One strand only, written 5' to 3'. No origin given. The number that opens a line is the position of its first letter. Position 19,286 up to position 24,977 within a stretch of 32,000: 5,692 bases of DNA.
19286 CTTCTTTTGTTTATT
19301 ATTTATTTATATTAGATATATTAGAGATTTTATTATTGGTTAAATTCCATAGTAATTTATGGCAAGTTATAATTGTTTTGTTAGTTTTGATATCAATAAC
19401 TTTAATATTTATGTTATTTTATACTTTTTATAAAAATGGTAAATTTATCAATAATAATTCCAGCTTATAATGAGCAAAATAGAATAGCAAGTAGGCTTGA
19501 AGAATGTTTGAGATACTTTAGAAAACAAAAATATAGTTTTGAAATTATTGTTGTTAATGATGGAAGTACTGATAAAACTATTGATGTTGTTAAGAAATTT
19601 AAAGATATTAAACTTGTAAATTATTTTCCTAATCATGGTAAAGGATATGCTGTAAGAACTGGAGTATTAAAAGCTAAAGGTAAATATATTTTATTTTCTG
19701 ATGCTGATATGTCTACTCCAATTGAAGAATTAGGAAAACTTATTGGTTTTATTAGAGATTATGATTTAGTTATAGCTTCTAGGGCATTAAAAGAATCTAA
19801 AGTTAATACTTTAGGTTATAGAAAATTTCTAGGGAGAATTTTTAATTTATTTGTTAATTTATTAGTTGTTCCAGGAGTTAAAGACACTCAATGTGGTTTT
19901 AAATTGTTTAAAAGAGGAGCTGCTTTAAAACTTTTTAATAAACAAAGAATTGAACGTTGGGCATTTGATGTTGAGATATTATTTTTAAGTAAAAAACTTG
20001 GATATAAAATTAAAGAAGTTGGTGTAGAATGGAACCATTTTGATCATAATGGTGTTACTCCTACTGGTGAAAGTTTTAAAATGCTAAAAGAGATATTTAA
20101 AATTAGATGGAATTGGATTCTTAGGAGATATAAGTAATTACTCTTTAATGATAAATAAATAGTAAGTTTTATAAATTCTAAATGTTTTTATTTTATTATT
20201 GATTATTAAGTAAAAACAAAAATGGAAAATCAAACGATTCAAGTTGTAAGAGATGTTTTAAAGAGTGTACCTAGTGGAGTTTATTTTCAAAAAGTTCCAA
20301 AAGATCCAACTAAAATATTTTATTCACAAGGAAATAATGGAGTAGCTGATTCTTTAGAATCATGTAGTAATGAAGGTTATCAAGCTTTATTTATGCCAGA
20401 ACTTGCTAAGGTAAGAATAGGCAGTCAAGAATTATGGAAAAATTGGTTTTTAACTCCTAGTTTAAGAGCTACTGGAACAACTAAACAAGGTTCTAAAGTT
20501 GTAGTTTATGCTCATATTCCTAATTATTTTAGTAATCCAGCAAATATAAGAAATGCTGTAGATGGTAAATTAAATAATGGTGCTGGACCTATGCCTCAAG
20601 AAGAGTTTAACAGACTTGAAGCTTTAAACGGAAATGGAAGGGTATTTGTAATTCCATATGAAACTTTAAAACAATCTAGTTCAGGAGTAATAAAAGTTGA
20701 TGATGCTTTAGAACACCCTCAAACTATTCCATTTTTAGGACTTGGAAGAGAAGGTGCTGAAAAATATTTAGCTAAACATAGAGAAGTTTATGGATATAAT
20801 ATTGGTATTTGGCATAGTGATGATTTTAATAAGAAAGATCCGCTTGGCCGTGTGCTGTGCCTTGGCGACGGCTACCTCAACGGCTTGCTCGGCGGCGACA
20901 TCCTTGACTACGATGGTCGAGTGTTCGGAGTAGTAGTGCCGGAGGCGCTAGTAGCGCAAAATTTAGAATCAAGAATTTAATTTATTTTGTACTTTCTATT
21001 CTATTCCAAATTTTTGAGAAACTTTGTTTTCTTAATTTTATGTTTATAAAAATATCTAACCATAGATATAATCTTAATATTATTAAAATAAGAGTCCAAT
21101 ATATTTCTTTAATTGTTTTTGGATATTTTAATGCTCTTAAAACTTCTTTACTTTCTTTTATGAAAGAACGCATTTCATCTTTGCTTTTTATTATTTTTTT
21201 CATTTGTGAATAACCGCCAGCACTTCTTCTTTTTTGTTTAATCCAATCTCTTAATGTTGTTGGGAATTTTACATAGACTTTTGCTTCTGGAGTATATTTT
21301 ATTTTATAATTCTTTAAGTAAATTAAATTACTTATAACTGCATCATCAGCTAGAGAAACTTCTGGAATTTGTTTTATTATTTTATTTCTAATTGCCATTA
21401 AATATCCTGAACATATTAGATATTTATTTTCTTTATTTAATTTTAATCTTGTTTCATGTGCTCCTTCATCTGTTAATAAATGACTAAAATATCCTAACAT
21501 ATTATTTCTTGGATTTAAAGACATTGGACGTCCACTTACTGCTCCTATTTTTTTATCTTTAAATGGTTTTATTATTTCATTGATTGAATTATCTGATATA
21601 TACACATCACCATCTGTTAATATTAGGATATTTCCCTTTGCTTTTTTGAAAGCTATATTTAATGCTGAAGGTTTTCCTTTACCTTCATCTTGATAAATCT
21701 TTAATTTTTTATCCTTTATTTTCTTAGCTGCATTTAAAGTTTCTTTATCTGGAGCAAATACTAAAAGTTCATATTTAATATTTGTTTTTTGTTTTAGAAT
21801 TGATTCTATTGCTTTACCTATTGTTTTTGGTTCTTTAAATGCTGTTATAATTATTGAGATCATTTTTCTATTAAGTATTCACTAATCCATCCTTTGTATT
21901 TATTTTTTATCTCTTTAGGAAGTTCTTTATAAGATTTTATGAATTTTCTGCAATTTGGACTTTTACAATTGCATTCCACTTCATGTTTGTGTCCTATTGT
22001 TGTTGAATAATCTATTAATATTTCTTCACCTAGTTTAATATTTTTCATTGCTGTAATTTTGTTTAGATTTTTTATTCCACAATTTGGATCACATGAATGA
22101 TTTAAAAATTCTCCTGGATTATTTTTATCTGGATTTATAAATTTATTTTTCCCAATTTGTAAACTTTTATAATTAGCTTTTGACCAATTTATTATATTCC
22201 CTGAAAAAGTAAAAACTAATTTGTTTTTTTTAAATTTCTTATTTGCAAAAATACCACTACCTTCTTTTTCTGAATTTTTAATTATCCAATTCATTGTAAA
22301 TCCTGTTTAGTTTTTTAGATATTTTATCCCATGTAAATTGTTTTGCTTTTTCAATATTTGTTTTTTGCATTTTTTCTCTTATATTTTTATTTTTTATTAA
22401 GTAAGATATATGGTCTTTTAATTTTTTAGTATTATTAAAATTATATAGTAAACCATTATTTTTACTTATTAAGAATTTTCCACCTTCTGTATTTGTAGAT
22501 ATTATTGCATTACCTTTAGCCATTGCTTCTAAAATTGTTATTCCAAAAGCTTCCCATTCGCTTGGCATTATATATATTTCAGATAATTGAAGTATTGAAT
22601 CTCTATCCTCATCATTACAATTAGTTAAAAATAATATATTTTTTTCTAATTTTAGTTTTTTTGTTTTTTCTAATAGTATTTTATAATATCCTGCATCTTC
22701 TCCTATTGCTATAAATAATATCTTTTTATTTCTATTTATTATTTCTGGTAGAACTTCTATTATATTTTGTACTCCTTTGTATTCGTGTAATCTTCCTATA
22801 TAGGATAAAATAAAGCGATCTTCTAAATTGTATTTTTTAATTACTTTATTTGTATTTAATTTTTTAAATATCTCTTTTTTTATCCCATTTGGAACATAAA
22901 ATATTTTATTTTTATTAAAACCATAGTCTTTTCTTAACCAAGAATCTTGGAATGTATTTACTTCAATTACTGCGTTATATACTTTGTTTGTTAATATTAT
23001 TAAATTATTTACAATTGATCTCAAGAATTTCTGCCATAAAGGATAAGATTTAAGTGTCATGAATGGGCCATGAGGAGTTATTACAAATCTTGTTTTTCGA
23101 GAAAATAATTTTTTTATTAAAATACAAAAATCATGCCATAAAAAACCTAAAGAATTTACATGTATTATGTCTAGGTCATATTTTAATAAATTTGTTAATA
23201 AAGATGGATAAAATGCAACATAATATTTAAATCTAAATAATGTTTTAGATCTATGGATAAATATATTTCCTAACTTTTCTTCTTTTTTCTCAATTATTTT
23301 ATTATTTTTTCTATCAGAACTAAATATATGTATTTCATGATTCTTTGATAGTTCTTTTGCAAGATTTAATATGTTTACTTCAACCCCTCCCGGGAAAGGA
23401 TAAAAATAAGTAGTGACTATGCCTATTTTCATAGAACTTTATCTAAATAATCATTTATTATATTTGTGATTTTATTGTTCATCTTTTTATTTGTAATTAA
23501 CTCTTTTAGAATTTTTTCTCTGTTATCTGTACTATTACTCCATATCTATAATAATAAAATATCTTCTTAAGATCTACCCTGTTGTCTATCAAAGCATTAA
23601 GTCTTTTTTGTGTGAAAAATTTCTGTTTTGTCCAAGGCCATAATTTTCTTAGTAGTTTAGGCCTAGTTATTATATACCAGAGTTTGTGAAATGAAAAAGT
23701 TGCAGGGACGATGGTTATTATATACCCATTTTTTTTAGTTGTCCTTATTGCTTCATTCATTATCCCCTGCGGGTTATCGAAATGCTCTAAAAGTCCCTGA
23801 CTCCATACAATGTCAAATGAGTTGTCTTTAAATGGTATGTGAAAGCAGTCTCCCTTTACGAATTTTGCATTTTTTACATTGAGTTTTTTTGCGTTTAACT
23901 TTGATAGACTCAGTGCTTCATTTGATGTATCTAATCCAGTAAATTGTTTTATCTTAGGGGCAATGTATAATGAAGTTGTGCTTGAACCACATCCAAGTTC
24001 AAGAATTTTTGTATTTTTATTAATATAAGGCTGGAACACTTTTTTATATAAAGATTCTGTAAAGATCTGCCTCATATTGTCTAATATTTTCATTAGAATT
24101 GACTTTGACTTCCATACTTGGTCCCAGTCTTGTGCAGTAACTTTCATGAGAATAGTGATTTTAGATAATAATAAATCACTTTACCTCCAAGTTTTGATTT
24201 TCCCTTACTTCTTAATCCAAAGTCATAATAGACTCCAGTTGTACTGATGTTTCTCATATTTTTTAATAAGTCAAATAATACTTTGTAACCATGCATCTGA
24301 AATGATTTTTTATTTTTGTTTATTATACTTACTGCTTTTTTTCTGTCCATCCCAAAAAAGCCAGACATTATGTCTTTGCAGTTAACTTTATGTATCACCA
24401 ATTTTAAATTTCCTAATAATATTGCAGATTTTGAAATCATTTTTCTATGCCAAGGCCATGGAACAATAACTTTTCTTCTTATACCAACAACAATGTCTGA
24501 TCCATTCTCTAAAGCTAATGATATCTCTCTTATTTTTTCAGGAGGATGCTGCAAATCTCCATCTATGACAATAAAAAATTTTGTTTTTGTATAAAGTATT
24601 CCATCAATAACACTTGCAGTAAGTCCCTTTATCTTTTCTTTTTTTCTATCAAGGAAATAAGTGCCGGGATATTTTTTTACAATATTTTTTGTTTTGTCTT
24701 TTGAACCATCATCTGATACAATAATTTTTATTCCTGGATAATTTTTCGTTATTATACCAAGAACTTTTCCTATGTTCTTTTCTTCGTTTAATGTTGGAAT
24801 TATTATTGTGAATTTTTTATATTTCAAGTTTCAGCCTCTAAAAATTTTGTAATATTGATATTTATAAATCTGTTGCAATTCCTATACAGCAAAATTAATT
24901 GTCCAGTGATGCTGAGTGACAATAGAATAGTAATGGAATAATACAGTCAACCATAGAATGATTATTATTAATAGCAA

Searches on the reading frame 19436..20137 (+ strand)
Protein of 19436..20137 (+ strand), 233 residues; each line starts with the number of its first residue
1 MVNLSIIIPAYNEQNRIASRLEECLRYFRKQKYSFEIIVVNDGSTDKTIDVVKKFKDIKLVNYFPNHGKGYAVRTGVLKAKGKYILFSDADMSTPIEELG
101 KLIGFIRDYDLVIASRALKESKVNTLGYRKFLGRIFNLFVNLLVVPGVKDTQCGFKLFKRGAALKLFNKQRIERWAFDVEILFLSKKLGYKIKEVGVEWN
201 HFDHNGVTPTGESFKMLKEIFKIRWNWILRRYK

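Call 14: search_protein_families(library=pfam, proteins=[window:19436-20137:+], max_evalue=0.001)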
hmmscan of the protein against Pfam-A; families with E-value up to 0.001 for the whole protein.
window:19436-20137:+ (233 aa): 4 families
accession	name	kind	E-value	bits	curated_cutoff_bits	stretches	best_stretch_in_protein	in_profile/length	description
PF00535.33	Glycos_transf_2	-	6.4e-30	104.7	23.3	1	5-166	1-167/168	Glycosyl transferase family 2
PF10111.15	Glyco_tranf_2_2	-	5.1e-13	49.6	27.3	1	5-106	1-106/276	Glycosyltransferase like family 2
PF13641.12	Glyco_tranf_2_3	-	2.7e-05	24.7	27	1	4-91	3-96/230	Glycosyltransferase like family 2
PF13704.12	Glyco_tranf_2_4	-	0.00018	22.4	27.5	1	19-91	5-81/98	Glycosyl transferase family 2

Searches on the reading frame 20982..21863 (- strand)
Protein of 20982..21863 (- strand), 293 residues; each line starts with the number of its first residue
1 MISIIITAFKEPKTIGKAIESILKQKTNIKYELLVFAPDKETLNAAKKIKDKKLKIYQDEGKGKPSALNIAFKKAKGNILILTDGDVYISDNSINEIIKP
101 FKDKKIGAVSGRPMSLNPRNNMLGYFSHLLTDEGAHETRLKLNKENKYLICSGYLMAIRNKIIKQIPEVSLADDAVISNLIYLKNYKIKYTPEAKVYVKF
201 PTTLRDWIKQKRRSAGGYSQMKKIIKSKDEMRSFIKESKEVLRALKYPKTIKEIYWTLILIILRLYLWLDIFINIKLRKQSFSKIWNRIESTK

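Call 42: search_protein_families(library=pfam, proteins=[window:20982-21863:-], max_evalue=0.001)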
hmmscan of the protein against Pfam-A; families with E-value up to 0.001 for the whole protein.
window:20982-21863:- (293 aa): 5 families
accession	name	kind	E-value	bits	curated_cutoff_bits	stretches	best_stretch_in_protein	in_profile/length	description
PF13641.12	Glyco_tranf_2_3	-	1.3e-23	84.7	27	1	2-216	3-229/230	Glycosyltransferase like family 2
PF00535.33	Glycos_transf_2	-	6.1e-19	69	23.3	1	3-165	1-166/168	Glycosyl transferase family 2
PF13632.12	Glyco_trans_2_3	-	1.1e-09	38.9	27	1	81-268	3-177/198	Glycosyl transferase family group 2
PF13506.12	Glyco_transf_21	-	3.2e-09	37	21.7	1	64-205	18-163/174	Glycosyl transferase family 21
PF10111.15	Glyco_tranf_2_2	-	2.1e-05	24.6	27.3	1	15-106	15-111/276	Glycosyltransferase like family 2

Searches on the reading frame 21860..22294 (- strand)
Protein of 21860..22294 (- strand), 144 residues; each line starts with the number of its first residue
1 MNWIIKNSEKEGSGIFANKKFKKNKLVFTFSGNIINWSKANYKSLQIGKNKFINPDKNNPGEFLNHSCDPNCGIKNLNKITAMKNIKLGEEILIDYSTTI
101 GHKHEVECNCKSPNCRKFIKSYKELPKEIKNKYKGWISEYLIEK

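Call 5: search_protein_families(library=pfam, proteins=[window:21860-22294:-], max_evalue=0.01)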
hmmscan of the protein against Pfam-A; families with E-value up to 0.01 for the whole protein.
window:21860-22294:- (144 aa): 1 family
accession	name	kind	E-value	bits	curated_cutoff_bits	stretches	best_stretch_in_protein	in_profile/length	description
PF00856.33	SET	-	6.4e-13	49.5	22.4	1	12-97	1-105/105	SET domain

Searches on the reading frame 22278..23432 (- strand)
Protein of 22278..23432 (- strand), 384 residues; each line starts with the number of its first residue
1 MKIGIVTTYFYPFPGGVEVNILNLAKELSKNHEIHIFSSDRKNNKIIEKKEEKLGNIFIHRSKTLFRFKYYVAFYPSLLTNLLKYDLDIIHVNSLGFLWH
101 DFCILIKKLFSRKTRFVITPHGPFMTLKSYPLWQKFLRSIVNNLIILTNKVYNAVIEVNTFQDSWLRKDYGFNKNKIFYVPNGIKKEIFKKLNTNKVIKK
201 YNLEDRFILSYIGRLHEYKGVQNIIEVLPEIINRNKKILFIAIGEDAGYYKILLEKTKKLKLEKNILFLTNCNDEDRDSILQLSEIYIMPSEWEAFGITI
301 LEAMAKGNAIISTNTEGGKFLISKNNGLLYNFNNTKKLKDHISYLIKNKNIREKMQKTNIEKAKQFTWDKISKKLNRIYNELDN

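Call 5: search_protein_families(library=pfam, proteins=[window:22278-23432:-], max_evalue=0.01)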
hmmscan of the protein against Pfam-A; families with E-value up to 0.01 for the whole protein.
window:22278-23432:- (384 aa): 5 families
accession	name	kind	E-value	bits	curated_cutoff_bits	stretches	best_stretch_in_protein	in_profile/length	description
PF00534.26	Glycos_transf_1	-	2.1e-31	109.2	26.4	1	197-359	5-169/172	Glycosyl transferases group 1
PF13692.12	Glyco_trans_1_4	-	8.2e-23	81.7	27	1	208-348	3-142/142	Glycosyl transferases group 1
PF13439.12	Glyco_transf_4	-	1.4e-20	74.4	28.5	1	14-184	1-166/170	Glycosyltransferase Family 4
PF13579.12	Glyco_trans_4_4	-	7.7e-06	26.8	29.7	1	15-183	1-158/158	Glycosyl transferase 4-like domain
PF20706.3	GT4-conflict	-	0.0042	16.6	26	1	218-315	211-313/385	Family 4 Glycosyltransferase in conflict systems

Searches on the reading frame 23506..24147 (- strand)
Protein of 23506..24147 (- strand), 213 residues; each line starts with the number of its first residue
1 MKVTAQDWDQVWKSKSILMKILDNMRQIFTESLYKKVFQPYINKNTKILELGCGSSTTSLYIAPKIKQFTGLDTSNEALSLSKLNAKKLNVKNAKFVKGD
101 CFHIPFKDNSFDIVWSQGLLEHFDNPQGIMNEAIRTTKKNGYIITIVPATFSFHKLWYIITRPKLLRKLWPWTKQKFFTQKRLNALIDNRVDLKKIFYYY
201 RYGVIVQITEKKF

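Call 5: search_protein_families(library=pfam, proteins=[window:23506-24147:-], max_evalue=0.01)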
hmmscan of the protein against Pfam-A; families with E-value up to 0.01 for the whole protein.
window:23506-24147:- (213 aa): 10 families
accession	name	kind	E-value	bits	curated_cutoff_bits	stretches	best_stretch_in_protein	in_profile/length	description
PF13847.12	Methyltransf_31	-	8.1e-25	87.6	27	1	42-147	1-111/145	Methyltransferase domain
PF08241.18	Methyltransf_11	-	3.8e-23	82.4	21.2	1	49-144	1-94/95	Methyltransferase domain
PF13649.12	Methyltransf_25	-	3.7e-19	69.7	27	1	48-141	1-97/97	Methyltransferase domain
PF08242.18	Methyltransf_12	-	3e-13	50.7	30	1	49-142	1-97/98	Methyltransferase domain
PF13489.12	Methyltransf_23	-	7.8e-13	48.9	27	1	39-167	17-130/164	Methyltransferase domain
PF01209.24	Ubie_methyltran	-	3.4e-08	33.5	20.1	1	43-146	46-152/233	ubiE/COQ5 methyltransferase family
PF07021.18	MetW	-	2.8e-07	30.8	21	1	39-164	8-126/193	Methionine biosynthesis protein MetW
PF05175.20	MTS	-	3.7e-07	30.4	23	1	36-144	30-137/170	Methyltransferase small domain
PF03848.20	TehB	-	0.00018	21.5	20.4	1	42-145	28-132/193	Tellurite resistance protein TehB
PF06325.19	PrmA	-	0.00027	21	22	1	38-145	155-258/296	Ribosomal protein L11 methyltransferase (PrmA)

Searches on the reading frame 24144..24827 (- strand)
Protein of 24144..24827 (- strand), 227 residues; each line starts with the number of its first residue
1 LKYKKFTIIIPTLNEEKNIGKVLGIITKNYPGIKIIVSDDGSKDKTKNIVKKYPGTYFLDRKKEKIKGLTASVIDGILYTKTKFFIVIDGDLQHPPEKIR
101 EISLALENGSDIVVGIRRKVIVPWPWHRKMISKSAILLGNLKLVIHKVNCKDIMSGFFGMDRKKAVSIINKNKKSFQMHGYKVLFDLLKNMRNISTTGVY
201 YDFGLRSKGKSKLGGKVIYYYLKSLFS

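Call 5: search_protein_families(library=pfam, proteins=[window:24144-24827:-], max_evalue=0.01)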
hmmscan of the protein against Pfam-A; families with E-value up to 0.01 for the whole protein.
window:24144-24827:- (227 aa): 4 families
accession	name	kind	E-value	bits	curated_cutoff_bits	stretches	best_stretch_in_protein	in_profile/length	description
PF00535.33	Glycos_transf_2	-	1.4e-23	84.1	23.3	1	7-163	1-162/168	Glycosyl transferase family 2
PF13641.12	Glyco_tranf_2_3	-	0.00083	19.9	27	1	6-106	3-111/230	Glycosyltransferase like family 2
PF10111.15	Glyco_tranf_2_2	-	0.0016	18.4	27.3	1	7-102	1-102/276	Glycosyltransferase like family 2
PF10411.14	DsbC_N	-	0.0068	16.4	25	0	44-92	9-59/70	Disulfide bond isomerase protein N-terminal domain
